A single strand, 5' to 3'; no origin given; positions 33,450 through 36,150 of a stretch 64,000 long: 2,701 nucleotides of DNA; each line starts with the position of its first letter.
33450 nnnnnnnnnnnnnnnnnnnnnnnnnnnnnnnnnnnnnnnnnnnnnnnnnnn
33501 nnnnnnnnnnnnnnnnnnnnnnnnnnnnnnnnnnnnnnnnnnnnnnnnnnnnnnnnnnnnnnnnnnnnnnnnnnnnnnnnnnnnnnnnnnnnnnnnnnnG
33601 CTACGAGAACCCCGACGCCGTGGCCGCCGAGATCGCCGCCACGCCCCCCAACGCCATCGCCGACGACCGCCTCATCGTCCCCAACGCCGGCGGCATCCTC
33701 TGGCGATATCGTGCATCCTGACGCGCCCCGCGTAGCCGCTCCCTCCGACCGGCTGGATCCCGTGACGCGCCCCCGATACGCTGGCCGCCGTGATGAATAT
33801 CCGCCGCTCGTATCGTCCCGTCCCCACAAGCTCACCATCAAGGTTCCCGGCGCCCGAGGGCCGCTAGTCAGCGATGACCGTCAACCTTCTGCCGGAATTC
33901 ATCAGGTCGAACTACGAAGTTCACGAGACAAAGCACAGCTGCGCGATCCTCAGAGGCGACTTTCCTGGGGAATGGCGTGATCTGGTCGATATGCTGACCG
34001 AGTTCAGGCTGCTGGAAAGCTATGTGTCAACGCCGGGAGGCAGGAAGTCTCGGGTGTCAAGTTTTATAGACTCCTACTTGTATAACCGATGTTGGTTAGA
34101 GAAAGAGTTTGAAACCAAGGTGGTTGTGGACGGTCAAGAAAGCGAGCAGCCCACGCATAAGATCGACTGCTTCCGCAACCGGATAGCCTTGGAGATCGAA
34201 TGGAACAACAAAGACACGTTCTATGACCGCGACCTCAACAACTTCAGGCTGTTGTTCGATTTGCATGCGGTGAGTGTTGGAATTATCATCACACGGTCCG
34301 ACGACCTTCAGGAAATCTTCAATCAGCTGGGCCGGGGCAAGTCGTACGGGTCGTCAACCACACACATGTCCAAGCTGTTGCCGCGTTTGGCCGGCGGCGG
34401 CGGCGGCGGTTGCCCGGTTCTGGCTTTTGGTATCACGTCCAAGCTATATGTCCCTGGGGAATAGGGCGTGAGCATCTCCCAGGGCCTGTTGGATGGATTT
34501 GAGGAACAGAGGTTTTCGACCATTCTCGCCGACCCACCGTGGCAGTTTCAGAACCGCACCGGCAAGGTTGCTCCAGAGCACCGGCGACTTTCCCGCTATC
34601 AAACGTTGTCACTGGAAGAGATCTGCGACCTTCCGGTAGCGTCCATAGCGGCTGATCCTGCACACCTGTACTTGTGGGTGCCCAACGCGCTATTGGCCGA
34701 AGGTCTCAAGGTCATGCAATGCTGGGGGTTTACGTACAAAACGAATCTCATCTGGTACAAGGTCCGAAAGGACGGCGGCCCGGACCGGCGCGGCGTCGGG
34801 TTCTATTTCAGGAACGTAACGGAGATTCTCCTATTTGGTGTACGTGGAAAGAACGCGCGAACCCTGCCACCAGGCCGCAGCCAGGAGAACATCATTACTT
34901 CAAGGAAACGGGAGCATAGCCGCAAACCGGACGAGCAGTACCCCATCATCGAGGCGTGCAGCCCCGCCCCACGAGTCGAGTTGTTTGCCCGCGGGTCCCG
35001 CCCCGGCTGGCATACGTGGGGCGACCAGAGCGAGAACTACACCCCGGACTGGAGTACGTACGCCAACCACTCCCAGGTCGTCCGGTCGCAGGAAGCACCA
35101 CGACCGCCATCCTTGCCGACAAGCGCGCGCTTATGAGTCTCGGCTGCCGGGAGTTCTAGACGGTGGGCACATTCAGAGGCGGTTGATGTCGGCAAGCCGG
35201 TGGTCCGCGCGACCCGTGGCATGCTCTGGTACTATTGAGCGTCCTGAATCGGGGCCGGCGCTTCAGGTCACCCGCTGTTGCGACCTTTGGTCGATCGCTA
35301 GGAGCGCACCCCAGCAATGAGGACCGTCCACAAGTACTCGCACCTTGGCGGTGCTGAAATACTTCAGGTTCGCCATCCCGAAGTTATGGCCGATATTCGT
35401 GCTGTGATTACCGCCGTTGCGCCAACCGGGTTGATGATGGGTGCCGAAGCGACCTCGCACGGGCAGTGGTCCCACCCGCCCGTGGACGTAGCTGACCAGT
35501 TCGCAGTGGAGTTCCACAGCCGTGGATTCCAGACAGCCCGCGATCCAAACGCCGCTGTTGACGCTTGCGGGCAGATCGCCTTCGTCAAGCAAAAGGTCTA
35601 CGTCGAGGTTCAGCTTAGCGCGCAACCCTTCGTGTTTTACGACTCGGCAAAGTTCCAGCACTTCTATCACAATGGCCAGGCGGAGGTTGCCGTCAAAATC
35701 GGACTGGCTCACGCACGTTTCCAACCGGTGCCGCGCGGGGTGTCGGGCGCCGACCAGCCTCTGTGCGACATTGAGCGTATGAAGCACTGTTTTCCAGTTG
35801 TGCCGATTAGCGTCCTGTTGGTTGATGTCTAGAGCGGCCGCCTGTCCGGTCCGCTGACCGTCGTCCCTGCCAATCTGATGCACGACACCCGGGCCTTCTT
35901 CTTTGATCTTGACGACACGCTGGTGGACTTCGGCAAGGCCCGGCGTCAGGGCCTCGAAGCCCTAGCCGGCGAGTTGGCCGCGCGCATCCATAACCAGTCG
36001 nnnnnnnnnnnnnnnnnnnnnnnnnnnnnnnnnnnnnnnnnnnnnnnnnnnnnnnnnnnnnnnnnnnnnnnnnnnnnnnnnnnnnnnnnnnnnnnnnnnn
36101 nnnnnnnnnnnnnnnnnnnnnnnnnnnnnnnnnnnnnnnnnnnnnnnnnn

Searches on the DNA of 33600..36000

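Call 33: search_rna_families(source=window, start=33600, end=36000, threshold=evalue, max_evalue=1)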
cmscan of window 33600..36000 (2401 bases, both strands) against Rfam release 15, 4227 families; matches with E-value up to 1: 1.
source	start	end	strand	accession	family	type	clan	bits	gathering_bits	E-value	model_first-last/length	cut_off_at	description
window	34224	34299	-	RF00320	snoZ185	Gene; snRNA; snoRNA; CD-box;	-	20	50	0.47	1-86/86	no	Small nucleolar RNA Z185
